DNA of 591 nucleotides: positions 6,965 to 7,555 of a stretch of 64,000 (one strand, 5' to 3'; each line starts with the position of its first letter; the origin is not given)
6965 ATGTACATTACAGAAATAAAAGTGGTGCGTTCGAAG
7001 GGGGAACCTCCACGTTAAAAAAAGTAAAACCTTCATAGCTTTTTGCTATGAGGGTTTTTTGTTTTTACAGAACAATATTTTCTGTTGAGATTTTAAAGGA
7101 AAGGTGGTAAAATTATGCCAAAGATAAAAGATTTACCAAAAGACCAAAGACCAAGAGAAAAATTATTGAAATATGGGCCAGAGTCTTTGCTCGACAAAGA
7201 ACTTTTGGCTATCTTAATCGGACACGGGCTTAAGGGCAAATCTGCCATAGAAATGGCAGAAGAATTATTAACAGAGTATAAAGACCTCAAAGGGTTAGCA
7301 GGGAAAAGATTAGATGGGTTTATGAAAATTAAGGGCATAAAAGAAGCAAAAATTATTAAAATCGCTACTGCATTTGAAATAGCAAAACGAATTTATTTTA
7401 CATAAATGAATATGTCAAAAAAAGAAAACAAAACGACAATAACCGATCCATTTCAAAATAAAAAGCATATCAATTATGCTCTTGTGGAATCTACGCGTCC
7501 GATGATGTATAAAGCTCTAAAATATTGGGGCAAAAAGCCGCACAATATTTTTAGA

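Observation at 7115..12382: Candidate undescribed R-M-like defense operon: RadC-N HhH + two amino-methyltransferases + OLD-family ATPase/Toprim nuclease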

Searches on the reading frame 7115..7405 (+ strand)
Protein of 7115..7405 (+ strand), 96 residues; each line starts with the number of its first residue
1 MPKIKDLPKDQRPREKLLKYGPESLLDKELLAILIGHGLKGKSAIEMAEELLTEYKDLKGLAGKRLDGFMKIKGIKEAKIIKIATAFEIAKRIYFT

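Call 5: search_protein_families(library=pfam, proteins=[window:7115-7405:+], max_evalue=0.01)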
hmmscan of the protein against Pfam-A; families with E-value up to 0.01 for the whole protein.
window:7115-7405:+ (96 aa): 1 family
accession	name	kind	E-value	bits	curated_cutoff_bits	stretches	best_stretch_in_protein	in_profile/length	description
PF20582.4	UPF0758_N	-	2.1e-27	95.5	27.1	1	4-81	1-77/77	UPF0758 N-terminal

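Call 6: search_protein_families(library=padloc, proteins=[window:7115-7405:+], max_evalue=0.01)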
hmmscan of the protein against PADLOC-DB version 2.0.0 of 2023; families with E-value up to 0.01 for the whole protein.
window:7115-7405:+ (96 aa): 0 families

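Call 7: search_protein_families(library=ncbifam, proteins=[window:7115-7405:+], max_evalue=0.01)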
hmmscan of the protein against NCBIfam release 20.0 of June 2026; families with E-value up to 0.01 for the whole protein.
window:7115-7405:+ (96 aa): 2 families
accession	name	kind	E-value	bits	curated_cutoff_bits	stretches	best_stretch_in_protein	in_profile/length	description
NF000642.1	PRK00024.1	equivalog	2e-21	76.6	180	1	14-94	1-81/212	RadC family protein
TIGR00608.1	radc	subfamily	2.9e-17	63.2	133.85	1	12-94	1-87/218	RadC family protein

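Call 66: find_homologous_proteins(query=window:7115-7405:+, max_evalue=0.001)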
Query window:7115-7405:+ (96 aa): 307 proteins with E <= 0.001 among 311 candidates; the best 120 are listed.
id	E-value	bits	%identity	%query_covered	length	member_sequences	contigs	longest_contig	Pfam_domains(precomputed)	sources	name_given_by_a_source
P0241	1.3e-52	194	100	100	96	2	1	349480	PF20582.5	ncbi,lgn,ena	-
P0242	2.3e-47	177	91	100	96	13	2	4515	PF20582.5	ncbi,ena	-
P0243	2.4e-46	174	90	100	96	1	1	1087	PF20582.5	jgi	jgi:DNA repair protein RadC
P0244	7.2e-46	172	89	100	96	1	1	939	PF20582.5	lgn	-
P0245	7.7e-46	172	89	100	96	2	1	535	PF20582.5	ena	-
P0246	1.2e-45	171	90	100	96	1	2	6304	PF20582.5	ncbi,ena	-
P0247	1.2e-45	171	89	100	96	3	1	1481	PF20582.5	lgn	-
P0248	8.2e-45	169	88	99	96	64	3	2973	PF20582.5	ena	-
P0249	1.2e-44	168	88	100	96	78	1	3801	PF20582.5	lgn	-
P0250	1.3e-44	168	85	100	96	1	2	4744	PF20582.5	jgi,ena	-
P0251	1.5e-44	168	88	100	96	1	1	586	PF20582.5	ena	-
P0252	4.3e-44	166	86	100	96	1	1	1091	PF20582.5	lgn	-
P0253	5.6e-44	166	85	100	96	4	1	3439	PF20582.5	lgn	-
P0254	6.4e-44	166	85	100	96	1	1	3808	PF20582.5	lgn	-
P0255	1.1e-43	165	84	100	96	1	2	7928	PF20582.5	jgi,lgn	-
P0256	5.0e-43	163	87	98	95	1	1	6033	PF20582.5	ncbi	-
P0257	5.2e-43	163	83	100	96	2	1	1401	PF20582.5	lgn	-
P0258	2.7e-42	161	81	100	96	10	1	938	PF20582.5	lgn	-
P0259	1.0e-41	159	81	99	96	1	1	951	PF20582.5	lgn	-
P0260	2.1e-41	158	84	97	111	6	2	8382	PF20582.5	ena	-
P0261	3.4e-41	157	84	97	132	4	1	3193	PF20582.5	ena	-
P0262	1.5e-37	145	73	100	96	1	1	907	PF20582.5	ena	-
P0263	2.6e-37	145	76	99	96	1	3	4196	PF20582.5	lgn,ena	-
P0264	4.0e-37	144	73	100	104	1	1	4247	PF20582.5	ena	-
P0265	2.3e-36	142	77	94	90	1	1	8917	PF20582.5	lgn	-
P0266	2.5e-32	129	73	94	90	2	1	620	PF20582.5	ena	-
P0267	5.5e-28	115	64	95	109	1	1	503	PF20582.5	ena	-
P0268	4.1e-27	112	64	95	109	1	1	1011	PF20582.5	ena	-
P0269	1.4e-26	110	64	95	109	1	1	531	PF20582.5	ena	-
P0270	1.6e-26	110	64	95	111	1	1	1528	PF20582.5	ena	-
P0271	2.2e-26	110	60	97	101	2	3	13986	PF20582.5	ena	-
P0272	2.2e-26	110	88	69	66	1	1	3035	PF20582.5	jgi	-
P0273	3.4e-26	109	64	97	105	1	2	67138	PF20582.5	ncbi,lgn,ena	-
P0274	4.4e-26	109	65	95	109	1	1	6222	PF20582.5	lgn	-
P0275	5.3e-26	109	64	95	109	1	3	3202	PF20582.5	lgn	-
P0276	6.1e-26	108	62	97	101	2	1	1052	PF20582.5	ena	-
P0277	6.5e-26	108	63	95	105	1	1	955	PF20582.5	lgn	-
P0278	7.0e-26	108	62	95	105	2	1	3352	PF20582.5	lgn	-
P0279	9.4e-26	108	62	95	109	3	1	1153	PF20582.5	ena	-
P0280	1.0e-25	108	64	95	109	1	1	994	PF20582.5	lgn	-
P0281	1.1e-25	108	63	95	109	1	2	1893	PF20582.5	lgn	-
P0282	1.1e-25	108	62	95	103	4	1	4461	PF20582.5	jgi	jgi:DNA repair protein RadC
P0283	1.2e-25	107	63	97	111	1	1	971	PF20582.5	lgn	-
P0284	1.2e-25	107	63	97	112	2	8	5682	PF20582.5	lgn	-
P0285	1.4e-25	107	63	95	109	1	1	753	PF20582.5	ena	-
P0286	1.5e-25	107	75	76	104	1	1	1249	PF20582.5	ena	-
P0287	1.5e-25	107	63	95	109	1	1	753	PF20582.5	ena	-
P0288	1.5e-25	107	62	95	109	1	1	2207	PF20582.5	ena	-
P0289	2.6e-25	106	62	94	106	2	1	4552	PF20582.5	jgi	-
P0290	2.6e-25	106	62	95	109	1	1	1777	PF20582.5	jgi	-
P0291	2.7e-25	106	62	95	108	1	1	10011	PF20582.5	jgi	-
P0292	2.8e-25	106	61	92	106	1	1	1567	PF20582.5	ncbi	-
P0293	2.9e-25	106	61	94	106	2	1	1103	PF20582.5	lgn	-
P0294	3.1e-25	106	64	95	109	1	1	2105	PF20582.5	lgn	-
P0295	3.3e-25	106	63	95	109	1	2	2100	PF20582.5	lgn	-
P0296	3.7e-25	106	62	95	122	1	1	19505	PF20582.5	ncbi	-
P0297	3.8e-25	106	62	95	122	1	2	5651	PF20582.5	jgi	-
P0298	4.0e-25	106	62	94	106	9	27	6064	PF20582.5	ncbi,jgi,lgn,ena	-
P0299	4.5e-25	106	60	95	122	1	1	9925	PF20582.5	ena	-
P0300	5.1e-25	105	64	95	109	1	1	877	PF20582.5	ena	-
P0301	5.8e-25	105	64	95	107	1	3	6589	PF20582.5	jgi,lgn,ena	-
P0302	7.7e-25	105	63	97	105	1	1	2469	PF20582.5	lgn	-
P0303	8.0e-25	105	63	95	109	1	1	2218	PF20582.5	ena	-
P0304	8.9e-25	105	61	97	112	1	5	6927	PF20582.5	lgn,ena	-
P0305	1.1e-24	104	63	95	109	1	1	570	PF20582.5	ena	-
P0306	1.3e-24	104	60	95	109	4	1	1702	PF20582.5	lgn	-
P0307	1.4e-24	104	60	95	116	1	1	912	PF20582.5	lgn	-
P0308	1.4e-24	104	63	95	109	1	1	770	PF20582.5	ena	-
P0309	1.5e-24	104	65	94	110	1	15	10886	PF20582.5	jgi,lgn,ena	-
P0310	1.7e-24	104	61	97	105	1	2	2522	PF20582.5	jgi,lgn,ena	-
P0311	1.7e-24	104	61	95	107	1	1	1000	PF20582.5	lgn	-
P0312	2.0e-24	103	60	95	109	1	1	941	PF20582.5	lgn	-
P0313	2.2e-24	103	60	95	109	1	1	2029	PF20582.5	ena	-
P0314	2.2e-24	103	64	94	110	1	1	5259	PF20582.5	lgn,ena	-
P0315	2.3e-24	103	62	95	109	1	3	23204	PF20582.5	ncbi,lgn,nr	ncbi:hypothetical protein HYW99_00405 [Candidatus Woesearchaeota archaeon]|nr:hypothetical protein [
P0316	2.3e-24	103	63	94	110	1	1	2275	PF20582.5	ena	-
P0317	2.5e-24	103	59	94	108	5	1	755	PF20582.5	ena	-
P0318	2.6e-24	103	60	95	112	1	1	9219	PF20582.5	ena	-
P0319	2.7e-24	103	64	94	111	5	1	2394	PF20582.5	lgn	-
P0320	3.3e-24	103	63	95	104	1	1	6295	PF20582.5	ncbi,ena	-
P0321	3.5e-24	103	60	95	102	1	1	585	PF20582.5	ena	-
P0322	4.2e-24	102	59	95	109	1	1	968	PF20582.5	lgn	-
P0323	4.3e-24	102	60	94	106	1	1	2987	PF20582.5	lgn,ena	-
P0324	4.8e-24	102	60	95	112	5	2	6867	PF20582.5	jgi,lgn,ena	-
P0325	4.9e-24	102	60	95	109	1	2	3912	PF20582.5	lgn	-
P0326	5.1e-24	102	62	94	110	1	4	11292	PF20582.5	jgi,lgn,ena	jgi:DNA repair protein RadC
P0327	5.6e-24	102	58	95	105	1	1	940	PF20582.5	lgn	-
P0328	5.8e-24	102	63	94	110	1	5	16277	PF20582.5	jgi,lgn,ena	-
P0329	6.0e-24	102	59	96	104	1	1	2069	PF20582.5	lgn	-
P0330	6.8e-24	102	63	97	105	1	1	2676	PF20582.5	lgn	-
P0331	7.0e-24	102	59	95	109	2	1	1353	PF20582.5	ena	-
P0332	7.0e-24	102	63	95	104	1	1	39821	PF20582.5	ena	-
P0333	7.0e-24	102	58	95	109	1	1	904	PF20582.5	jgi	-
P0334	7.2e-24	102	58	95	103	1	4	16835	PF20582.5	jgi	-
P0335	7.3e-24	102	63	94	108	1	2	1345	PF20582.5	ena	-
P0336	7.5e-24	102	62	95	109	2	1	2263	PF20582.5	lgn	-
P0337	7.9e-24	102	59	95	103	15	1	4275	PF20582.5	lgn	-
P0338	8.1e-24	102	64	94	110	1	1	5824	PF20582.5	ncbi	-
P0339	9.6e-24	101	63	94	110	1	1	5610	PF20582.5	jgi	jgi:DNA repair protein RadC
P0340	9.8e-24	101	60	96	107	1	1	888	PF20582.5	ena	-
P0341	1.2e-23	101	63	94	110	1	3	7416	PF20582.5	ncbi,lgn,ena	-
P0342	1.3e-23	101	61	97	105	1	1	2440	PF20582.5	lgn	-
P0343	1.3e-23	101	62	95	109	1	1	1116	PF20582.5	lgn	-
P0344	1.6e-23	101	58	95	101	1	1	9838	PF20582.5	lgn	-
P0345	1.9e-23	100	62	95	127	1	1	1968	PF20582.5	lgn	-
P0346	2.0e-23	100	60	94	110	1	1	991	PF20582.5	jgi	-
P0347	2.4e-23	100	62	95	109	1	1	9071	PF20582.5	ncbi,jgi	-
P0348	2.4e-23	100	59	95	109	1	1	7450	PF20582.5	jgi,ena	-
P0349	2.4e-23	100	60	94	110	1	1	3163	PF20582.5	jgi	-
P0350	2.5e-23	100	59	95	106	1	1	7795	PF20582.5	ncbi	-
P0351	2.9e-23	100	62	95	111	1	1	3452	PF20582.5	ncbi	-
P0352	3.2e-23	100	60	95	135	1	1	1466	PF20582.5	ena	-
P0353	3.7e-23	99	60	94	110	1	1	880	PF20582.5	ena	-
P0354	3.9e-23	99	59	95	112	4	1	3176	PF20582.5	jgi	-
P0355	4.7e-23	99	62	94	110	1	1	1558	PF20582.5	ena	-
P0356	5.0e-23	99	62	95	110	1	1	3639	PF20582.5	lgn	-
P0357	5.0e-23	99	55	95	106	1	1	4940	PF20582.5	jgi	-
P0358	5.1e-23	99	60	94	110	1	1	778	PF20582.5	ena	-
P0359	5.5e-23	99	62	94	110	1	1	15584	PF20582.5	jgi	-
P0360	6.6e-23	99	59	96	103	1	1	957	PF20582.5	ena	-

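Call 67: find_encoding_contigs(protein=P0273, flank=5000, max_places=2)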
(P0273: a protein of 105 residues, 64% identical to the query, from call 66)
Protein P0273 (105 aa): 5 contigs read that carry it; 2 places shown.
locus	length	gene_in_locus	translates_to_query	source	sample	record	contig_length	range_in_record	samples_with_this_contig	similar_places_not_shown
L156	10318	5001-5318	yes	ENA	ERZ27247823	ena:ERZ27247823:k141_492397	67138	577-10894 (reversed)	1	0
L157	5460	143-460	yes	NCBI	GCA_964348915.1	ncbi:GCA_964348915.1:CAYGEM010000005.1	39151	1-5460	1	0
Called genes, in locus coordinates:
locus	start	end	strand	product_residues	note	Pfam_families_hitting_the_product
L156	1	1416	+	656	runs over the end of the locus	PF13196:DUF4012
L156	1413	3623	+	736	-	PF00009:GTP_EFTU, PF13366:PDDEXK_3, PF00009:GTP_EFTU, PF14492:EFG_III, PF00679:EFG_C, PF06421:LepA_C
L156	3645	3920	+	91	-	PF04977:DivIC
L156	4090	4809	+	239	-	PF12686:DUF3800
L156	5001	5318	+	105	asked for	PF20582:UPF0758_N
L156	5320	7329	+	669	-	PF13588:HSDR_N_2, PF02384:N6_Mtase, PF07669:Eco57I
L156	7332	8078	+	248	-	-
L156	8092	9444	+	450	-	PF01420:Methylase_S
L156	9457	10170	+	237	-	PF00571:CBS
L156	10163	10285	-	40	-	-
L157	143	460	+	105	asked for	PF20582:UPF0758_N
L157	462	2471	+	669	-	PF13588:HSDR_N_2, PF02384:N6_Mtase, PF07669:Eco57I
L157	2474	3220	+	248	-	-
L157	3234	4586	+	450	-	PF01420:Methylase_S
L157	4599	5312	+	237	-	PF00571:CBS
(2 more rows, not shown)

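Call 68: find_encoding_contigs(protein=P0332, flank=5000, max_places=2)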
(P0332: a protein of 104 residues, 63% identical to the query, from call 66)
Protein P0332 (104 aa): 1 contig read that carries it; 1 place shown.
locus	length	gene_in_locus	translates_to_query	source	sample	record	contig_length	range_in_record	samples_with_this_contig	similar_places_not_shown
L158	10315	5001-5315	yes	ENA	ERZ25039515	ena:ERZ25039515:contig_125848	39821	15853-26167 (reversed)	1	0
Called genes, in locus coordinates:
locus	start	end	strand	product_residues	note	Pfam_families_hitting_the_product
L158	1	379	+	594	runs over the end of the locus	PF13522:GATase_6, PF12481:DUF3700 (weak), PF13537:GATase_7, PF00733:Asn_synthase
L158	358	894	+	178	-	PF01161:PBP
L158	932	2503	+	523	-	PF07969:Amidohydro_3 (weak), PF01979:Amidohydro_1 (faint), PF07969:Amidohydro_3 (weak)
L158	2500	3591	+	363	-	PF01098:FTSW_RODA_SPOVE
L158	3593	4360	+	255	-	PF03033:Glyco_transf_28, PF04101:Glyco_tran_28_C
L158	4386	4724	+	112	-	PF04101:Glyco_tran_28_C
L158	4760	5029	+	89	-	-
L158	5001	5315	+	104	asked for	PF20582:UPF0758_N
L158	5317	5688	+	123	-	PF13588:HSDR_N_2 (weak)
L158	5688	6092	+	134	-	PF13588:HSDR_N_2 (weak)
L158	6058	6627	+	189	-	PF02384:N6_Mtase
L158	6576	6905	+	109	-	-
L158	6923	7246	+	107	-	PF02384:N6_Mtase (weak)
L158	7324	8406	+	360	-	PF13784:Fic_N, PF02661:Fic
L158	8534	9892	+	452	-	PF01420:Methylase_S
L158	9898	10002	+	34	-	-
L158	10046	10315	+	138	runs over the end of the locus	-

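Call 69: find_encoding_contigs(protein=P0315, flank=5000, max_places=2)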
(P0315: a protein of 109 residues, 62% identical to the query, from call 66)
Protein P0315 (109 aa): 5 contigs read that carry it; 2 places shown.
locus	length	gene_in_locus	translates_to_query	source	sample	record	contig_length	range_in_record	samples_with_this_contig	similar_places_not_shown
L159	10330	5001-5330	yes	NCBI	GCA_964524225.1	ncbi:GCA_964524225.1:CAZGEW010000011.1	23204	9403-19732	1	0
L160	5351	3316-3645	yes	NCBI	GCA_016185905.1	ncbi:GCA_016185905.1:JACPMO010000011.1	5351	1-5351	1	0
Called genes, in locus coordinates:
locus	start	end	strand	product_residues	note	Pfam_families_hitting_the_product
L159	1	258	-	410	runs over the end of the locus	PF01751:Toprim (weak), PF13155:Toprim_2 (weak), PF13662:Toprim_4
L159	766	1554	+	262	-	PF01163:RIO1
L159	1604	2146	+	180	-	PF00013:KH_1, PF07650:KH_2 (faint), PF22675:KH-I_KHDC4-BBP (faint), PF21800:KH_KRR1_2nd, PF22891:KH_PNO1_2nd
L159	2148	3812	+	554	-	PF02518:HATPase_c, PF13589:HATPase_c_3, PF09239:Topo-VIb_trans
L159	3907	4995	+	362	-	PF04406:TP6A_N, PF20768:Topo_VI_alpha, PF21180:TOP6A-Spo11_Toprim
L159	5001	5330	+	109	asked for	PF20582:UPF0758_N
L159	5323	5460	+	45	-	-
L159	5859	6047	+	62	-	-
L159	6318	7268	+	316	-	PF04015:DUF362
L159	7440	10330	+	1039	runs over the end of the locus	PF03477:ATP-cone, PF00317:Ribonuc_red_lgN, PF02867:Ribonuc_red_lgC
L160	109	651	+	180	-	PF00013:KH_1, PF07650:KH_2 (faint), PF22675:KH-I_KHDC4-BBP (faint), PF21800:KH_KRR1_2nd, PF22891:KH_PNO1_2nd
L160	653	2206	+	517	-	PF02518:HATPase_c, PF13589:HATPase_c_3, PF09239:Topo-VIb_trans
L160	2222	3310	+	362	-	PF04406:TP6A_N, PF20768:Topo_VI_alpha, PF21180:TOP6A-Spo11_Toprim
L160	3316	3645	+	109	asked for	PF20582:UPF0758_N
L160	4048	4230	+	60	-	-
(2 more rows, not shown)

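Call 70: find_encoding_contigs(protein=P0328, flank=5000, max_places=2)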
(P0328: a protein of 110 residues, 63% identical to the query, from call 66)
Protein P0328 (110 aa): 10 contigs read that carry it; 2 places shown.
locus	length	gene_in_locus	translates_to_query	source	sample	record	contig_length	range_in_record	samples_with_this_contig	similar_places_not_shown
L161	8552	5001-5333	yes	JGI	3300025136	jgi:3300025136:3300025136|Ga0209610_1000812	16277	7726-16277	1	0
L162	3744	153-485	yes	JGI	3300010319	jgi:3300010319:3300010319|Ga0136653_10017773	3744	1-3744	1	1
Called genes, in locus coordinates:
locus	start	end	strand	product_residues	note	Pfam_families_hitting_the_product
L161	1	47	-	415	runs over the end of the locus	PF00464:SHMT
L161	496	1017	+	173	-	-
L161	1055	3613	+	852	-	PF26449:DUF8128, PF01935:DUF87 (weak), PF02534:T4SS-DNA_transf, PF10412:TrwB_AAD_bind (faint), PF12696:TraG-D_C (weak)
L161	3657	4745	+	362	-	PF05496:RuvB_N, PF13177:DNA_pol3_delta2, PF13401:AAA_22 (weak), PF00004:AAA, PF07728:AAA_5 (weak), PF22608:DNAX_ATPase_lid (weak), PF12169:DNA_pol3_gamma3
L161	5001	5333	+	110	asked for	PF20582:UPF0758_N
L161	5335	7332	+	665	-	PF13588:HSDR_N_2, PF02384:N6_Mtase, PF07669:Eco57I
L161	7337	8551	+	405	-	?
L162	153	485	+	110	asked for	PF20582:UPF0758_N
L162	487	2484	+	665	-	PF13588:HSDR_N_2, PF02384:N6_Mtase, PF07669:Eco57I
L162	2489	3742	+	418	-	?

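Call 71: find_encoding_contigs(protein=P0296, flank=4000, max_places=1)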
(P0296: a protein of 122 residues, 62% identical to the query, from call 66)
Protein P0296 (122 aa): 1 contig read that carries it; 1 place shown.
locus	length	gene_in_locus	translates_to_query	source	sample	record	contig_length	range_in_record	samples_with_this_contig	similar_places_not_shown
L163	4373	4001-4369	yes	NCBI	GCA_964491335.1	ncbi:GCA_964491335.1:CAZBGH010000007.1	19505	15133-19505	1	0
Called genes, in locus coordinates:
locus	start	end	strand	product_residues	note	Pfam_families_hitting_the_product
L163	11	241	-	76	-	-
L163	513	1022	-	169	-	PF11848:DUF3368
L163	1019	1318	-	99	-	PF03683:UPF0175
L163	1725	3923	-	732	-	PF01751:Toprim, PF01131:Topoisom_bac, PF01396:Zn_ribbon_Top1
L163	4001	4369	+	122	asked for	PF20582:UPF0758_N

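Call 72: find_encoding_contigs(protein=P0334, flank=4000, max_places=1)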
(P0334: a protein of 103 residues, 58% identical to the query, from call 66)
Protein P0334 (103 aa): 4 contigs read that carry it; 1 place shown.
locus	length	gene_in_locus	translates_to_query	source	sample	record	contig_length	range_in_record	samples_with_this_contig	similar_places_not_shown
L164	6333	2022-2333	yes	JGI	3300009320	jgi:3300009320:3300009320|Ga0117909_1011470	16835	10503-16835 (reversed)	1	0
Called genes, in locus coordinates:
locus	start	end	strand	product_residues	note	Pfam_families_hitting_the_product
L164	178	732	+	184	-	PF00156:Pribosyltran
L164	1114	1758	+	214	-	PF01726:LexA_DNA_bind, PF00717:Peptidase_S24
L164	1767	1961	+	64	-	-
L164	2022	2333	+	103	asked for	PF20582:UPF0758_N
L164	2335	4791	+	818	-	PF01555:N6_N4_Mtase, PF02086:MethyltransfD12 (weak), PF13847:Methyltransf_31 (faint), PF01555:N6_N4_Mtase, PF27126:NmeDI_C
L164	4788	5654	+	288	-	PF01555:N6_N4_Mtase, PF09445:Methyltransf_15 (faint), PF01555:N6_N4_Mtase (weak)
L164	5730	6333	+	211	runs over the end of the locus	PF05990:DUF900 (weak)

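Call 73: find_encoding_contigs(protein=P0271, flank=4000, max_places=1)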
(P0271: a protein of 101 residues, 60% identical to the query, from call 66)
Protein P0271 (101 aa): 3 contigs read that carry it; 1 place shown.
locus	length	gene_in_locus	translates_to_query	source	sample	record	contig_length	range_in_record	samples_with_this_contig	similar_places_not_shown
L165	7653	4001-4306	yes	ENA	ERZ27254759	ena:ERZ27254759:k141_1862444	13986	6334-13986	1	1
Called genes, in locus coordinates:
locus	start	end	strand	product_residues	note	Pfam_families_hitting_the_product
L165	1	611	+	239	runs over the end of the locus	PF01163:RIO1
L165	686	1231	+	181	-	PF00013:KH_1, PF22675:KH-I_KHDC4-BBP (faint), PF21800:KH_KRR1_2nd, PF22891:KH_PNO1_2nd, PF00013:KH_1 (weak)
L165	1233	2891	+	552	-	PF02518:HATPase_c, PF13589:HATPase_c_3, PF09239:Topo-VIb_trans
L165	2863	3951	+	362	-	PF04406:TP6A_N, PF20768:Topo_VI_alpha, PF21180:TOP6A-Spo11_Toprim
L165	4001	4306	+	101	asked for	PF20582:UPF0758_N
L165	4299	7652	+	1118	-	?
